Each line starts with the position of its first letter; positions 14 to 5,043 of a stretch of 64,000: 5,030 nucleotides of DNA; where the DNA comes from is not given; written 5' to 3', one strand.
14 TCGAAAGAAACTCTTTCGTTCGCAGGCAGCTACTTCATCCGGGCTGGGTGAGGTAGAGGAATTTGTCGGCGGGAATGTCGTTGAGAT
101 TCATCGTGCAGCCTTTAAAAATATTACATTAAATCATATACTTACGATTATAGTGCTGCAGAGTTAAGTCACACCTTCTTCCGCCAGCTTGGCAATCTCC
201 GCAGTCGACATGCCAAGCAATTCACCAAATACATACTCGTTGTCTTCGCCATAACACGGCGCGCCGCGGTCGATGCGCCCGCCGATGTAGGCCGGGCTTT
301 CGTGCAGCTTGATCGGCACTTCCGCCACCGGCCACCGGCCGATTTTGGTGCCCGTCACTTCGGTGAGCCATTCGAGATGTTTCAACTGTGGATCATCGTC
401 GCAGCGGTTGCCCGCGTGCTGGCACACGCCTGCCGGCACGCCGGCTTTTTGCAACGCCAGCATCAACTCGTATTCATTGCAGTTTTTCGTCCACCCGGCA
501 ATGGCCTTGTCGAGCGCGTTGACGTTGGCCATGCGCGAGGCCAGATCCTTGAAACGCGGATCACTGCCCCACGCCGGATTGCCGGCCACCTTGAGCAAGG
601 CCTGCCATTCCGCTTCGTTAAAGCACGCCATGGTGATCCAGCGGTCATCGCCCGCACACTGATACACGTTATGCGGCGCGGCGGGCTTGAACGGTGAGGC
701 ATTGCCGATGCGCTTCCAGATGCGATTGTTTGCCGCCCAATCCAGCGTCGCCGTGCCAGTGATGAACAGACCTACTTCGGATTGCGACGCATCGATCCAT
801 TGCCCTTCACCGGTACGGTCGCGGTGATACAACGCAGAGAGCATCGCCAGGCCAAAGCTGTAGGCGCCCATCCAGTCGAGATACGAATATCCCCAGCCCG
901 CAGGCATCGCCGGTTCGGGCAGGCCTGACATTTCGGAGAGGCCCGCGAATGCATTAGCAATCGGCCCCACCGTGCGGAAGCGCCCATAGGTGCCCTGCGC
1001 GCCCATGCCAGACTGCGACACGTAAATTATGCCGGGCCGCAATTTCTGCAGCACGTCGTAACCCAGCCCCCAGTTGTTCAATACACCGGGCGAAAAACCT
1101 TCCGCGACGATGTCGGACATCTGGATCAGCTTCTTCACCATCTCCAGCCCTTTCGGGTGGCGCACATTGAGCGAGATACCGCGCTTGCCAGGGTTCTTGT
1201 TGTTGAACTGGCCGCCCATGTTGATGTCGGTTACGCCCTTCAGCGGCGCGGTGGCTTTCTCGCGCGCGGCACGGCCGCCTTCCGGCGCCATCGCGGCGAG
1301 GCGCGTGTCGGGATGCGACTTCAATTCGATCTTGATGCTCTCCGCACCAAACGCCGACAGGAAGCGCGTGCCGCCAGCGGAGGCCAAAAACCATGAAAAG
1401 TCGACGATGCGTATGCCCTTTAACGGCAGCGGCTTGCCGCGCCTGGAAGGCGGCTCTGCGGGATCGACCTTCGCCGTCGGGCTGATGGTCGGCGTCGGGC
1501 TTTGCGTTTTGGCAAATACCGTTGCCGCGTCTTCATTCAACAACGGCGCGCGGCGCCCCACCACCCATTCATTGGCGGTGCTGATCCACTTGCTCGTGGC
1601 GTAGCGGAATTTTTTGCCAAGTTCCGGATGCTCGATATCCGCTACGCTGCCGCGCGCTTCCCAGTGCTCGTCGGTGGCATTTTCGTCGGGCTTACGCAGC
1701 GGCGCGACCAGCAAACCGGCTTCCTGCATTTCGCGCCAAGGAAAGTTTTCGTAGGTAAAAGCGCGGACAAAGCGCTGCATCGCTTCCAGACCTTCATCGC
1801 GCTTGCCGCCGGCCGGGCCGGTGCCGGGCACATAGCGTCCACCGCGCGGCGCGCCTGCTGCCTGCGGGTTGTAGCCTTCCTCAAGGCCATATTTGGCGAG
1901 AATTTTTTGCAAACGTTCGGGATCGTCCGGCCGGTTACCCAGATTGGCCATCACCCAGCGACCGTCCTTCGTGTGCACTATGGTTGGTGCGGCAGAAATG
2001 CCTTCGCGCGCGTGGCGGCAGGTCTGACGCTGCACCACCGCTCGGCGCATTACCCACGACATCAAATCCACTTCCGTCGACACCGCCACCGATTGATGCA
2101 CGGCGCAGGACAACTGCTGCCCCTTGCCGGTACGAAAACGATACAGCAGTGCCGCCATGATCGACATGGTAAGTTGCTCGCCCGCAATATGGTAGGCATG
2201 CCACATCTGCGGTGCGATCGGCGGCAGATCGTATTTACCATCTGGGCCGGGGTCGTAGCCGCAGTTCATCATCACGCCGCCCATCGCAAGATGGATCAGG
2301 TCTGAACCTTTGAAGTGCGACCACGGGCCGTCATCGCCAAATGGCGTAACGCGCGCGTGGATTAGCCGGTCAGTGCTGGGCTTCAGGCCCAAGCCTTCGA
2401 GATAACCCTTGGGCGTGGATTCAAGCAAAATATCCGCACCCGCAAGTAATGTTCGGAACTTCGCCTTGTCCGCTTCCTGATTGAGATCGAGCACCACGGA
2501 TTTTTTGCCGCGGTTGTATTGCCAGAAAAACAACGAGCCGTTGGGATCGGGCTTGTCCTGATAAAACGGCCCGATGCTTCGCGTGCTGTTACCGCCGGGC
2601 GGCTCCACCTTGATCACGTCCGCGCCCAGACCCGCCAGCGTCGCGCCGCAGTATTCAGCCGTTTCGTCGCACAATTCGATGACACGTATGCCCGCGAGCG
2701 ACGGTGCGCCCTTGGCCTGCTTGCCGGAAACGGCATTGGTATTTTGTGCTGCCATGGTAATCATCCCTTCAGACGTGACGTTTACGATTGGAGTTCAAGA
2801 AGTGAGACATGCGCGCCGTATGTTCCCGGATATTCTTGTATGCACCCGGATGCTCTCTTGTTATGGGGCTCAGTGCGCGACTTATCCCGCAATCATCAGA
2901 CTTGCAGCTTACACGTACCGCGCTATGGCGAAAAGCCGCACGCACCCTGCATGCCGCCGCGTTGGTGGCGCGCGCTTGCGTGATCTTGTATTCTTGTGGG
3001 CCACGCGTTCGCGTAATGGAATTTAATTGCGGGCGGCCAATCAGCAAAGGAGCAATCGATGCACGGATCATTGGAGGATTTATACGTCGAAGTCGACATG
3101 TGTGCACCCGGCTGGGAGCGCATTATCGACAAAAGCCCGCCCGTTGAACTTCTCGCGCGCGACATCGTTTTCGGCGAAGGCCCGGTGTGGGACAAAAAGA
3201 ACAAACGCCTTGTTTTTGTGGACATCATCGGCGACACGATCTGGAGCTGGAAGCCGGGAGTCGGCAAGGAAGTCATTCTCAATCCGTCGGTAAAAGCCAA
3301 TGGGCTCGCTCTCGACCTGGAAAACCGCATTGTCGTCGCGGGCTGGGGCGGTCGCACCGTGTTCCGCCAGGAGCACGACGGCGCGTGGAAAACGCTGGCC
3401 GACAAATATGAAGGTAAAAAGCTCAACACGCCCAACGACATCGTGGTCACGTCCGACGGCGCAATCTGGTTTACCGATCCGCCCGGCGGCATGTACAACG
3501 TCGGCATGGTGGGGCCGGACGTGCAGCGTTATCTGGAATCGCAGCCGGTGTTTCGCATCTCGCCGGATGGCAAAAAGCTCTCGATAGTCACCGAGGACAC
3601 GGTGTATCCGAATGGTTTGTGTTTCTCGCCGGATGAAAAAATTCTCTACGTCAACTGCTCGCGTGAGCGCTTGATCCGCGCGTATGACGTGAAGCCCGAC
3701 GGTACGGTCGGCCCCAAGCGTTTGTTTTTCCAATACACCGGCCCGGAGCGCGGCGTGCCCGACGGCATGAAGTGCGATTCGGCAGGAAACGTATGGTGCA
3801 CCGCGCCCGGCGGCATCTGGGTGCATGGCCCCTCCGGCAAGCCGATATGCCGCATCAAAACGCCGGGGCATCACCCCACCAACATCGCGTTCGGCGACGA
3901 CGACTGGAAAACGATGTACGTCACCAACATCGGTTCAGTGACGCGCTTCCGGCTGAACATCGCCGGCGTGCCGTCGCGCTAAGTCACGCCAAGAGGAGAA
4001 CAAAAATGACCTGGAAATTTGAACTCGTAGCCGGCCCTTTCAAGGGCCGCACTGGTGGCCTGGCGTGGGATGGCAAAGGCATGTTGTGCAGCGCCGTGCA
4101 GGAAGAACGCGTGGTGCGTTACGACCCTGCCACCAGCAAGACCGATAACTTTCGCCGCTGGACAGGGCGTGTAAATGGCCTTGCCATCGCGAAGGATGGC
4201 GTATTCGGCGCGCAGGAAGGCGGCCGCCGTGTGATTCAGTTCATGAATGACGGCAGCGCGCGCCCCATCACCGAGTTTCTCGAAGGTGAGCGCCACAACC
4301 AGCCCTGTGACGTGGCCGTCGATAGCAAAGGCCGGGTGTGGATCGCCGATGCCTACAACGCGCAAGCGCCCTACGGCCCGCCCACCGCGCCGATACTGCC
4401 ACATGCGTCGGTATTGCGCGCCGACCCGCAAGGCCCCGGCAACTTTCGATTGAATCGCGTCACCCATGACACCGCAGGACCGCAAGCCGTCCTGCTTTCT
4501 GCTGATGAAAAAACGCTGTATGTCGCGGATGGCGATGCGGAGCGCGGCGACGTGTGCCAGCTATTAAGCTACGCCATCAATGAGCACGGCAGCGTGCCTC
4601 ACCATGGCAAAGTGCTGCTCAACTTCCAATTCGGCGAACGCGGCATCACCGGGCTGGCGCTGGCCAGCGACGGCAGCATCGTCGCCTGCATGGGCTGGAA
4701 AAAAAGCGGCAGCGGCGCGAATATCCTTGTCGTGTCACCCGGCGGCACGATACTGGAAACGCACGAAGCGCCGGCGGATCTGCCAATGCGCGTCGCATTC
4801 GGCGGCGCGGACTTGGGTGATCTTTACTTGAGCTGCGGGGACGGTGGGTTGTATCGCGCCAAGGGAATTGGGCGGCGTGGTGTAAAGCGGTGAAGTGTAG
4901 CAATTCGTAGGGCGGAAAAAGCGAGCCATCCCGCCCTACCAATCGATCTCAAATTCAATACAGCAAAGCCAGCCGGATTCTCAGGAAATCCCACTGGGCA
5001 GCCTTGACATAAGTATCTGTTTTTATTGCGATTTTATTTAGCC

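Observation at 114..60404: Family of about 30-bp AT-rich repeats marking gene-module boundaries in a GC-rich genome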

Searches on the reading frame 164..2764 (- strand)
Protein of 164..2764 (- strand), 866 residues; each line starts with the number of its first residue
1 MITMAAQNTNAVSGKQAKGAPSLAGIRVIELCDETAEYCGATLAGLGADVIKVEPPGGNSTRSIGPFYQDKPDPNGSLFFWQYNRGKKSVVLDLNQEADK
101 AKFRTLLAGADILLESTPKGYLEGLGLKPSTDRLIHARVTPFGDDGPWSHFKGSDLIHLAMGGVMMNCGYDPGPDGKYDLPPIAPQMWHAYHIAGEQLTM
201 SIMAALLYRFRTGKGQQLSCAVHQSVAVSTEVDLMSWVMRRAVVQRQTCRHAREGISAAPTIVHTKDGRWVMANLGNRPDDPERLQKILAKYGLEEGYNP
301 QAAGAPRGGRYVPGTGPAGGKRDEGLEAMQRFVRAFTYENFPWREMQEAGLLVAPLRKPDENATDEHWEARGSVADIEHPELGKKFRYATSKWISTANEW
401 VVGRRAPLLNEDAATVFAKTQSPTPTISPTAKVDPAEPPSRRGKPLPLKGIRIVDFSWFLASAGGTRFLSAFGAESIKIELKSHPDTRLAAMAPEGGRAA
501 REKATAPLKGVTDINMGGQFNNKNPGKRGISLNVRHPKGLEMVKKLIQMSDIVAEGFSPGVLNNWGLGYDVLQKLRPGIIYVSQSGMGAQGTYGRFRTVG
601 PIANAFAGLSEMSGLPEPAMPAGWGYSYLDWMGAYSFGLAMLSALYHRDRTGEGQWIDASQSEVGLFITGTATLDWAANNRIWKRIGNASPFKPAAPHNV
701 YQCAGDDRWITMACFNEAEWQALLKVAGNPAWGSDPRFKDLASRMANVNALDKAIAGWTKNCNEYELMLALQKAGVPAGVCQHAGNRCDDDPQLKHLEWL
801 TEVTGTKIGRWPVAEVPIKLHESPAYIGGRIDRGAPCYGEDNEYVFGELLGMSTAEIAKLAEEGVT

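Call 7: search_protein_families(library=pfam, proteins=[window:164-2764:-])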
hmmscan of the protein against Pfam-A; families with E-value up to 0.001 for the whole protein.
window:164-2764:- (866 aa): 1 family
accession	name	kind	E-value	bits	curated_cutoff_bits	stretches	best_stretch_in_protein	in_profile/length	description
PF02515.22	CoA_transf_3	-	1.5e-144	482.1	23.3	2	448-842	1-366/366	CoA-transferase family III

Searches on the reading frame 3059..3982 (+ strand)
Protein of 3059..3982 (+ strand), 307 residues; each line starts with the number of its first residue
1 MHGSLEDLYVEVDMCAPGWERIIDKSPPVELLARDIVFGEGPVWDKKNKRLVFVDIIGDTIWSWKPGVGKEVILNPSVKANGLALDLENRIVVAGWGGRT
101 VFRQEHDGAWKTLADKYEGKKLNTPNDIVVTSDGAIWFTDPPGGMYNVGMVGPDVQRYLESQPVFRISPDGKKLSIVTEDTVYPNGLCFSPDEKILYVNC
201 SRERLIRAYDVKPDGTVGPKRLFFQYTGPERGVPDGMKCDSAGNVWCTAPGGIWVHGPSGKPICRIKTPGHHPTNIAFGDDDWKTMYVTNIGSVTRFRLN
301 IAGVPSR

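Call 7: search_protein_families(library=pfam, proteins=[window:3059-3982:+])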
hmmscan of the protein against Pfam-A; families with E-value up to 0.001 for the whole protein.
window:3059-3982:+ (307 aa): 1 family
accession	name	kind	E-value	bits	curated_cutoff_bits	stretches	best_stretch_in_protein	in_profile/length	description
PF08450.18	SGL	-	8.7e-55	186.4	26.3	1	38-290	1-244/246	SMP-30/Gluconolactonase/LRE-like region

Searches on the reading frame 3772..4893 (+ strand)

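Call 7: search_protein_families(library=pfam, proteins=[window:3772-4893:+])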
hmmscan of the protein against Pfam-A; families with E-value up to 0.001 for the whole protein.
window:3772-4893:+ (373 aa): 2 families
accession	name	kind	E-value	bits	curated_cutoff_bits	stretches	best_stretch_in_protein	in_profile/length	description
PF08450.18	SGL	-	2.9e-25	89.7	26.3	1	96-354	4-243/246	SMP-30/Gluconolactonase/LRE-like region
PF01436.27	NHL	-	2.1e-05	24.8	20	0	176-197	2-23/28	NHL repeat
